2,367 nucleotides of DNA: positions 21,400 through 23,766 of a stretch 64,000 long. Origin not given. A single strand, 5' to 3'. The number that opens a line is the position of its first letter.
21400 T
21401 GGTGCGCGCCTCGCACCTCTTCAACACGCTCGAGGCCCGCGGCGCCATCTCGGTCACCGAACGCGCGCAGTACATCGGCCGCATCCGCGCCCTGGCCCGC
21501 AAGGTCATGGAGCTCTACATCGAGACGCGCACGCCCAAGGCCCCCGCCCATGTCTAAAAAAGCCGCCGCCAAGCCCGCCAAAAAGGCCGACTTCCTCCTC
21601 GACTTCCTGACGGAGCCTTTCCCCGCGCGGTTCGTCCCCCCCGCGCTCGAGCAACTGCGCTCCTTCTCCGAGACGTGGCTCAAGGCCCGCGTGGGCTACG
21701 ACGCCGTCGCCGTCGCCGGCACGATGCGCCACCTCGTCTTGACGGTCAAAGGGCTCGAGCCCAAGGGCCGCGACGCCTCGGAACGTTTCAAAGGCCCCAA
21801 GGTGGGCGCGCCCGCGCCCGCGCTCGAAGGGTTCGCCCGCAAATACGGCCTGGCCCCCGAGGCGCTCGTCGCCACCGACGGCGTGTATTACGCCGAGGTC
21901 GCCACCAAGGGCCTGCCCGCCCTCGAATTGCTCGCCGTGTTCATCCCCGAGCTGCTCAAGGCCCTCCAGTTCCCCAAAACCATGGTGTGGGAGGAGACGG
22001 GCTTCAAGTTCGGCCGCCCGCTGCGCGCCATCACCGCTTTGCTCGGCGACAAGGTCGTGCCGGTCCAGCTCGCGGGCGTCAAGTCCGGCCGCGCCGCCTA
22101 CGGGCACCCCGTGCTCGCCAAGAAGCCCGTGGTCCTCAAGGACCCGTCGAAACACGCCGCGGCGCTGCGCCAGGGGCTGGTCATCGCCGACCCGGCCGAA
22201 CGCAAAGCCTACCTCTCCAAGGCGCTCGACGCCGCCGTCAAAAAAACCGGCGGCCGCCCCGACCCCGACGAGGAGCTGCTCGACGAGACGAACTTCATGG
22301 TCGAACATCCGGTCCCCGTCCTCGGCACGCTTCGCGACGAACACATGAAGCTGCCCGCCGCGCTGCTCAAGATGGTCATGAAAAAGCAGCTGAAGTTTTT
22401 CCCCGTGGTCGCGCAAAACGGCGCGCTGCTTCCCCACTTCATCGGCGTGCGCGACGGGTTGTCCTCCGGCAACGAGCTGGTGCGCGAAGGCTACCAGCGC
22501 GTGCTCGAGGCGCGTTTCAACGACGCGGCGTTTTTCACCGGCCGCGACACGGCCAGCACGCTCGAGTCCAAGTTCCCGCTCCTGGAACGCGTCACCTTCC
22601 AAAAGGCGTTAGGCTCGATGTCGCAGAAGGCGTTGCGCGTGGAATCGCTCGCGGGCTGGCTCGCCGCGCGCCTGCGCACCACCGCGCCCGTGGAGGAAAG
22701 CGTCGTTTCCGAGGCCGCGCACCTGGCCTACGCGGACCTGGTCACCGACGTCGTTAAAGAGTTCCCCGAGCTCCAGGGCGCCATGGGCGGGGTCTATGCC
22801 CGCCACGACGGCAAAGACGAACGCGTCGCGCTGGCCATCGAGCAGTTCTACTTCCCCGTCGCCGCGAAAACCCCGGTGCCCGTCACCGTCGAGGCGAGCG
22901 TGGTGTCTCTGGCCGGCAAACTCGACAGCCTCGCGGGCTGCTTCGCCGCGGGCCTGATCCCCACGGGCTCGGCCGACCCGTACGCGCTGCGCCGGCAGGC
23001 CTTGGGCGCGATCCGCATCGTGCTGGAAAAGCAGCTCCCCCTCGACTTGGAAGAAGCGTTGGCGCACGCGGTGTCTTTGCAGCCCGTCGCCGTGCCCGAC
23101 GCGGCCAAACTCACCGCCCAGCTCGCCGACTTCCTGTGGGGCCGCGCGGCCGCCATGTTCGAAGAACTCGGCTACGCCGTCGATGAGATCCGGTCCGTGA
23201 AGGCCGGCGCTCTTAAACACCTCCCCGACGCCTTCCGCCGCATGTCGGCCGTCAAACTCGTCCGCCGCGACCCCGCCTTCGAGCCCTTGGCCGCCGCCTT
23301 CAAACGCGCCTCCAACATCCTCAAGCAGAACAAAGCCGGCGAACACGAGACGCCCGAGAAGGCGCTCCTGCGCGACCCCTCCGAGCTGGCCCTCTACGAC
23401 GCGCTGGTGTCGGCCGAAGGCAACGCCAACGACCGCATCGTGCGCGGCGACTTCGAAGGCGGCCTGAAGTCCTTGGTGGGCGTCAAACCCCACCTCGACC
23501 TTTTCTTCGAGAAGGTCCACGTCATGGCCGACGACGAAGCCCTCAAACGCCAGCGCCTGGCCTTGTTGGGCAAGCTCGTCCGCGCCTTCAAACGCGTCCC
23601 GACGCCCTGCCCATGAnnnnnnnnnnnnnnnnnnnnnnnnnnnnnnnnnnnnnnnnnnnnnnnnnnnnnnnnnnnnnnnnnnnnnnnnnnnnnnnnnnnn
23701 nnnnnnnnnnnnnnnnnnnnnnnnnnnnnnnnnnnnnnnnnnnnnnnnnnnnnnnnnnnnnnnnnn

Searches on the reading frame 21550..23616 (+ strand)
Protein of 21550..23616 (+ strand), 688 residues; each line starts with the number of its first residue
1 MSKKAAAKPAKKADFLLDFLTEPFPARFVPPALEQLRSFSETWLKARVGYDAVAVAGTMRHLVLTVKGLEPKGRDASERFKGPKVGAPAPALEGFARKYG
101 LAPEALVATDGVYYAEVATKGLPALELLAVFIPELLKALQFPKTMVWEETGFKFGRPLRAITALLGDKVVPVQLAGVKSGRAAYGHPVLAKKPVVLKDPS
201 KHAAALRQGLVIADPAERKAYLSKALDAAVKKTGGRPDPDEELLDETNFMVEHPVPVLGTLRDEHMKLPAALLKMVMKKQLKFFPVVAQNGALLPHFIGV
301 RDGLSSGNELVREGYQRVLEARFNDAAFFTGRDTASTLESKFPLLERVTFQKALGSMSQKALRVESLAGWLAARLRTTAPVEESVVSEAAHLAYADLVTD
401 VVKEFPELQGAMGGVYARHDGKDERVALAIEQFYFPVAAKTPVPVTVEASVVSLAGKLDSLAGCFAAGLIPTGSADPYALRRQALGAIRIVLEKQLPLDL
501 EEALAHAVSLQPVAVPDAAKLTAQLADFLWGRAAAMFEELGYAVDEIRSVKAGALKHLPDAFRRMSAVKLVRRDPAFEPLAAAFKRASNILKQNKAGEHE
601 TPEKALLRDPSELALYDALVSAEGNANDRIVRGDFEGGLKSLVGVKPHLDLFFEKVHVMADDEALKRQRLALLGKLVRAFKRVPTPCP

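Call 51: list_cluster_members(proteins=[window:21550-23616:+, window:26186-26902:-, window:25442-26098:-, window:25442-26155:-, window:24697-25437:-, window:24241-24666:-])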
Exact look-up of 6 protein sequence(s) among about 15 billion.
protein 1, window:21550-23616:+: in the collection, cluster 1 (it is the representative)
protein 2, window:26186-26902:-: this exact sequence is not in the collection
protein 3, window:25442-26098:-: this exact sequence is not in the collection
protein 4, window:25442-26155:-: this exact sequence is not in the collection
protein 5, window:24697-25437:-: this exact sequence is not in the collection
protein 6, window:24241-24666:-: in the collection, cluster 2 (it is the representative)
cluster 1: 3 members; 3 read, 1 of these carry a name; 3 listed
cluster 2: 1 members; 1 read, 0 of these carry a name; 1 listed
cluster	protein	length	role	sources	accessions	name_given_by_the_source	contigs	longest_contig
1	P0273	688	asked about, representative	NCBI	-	-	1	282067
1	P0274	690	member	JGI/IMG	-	glycyl-tRNA synthetase beta chain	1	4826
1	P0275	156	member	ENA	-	-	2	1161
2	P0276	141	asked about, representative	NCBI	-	-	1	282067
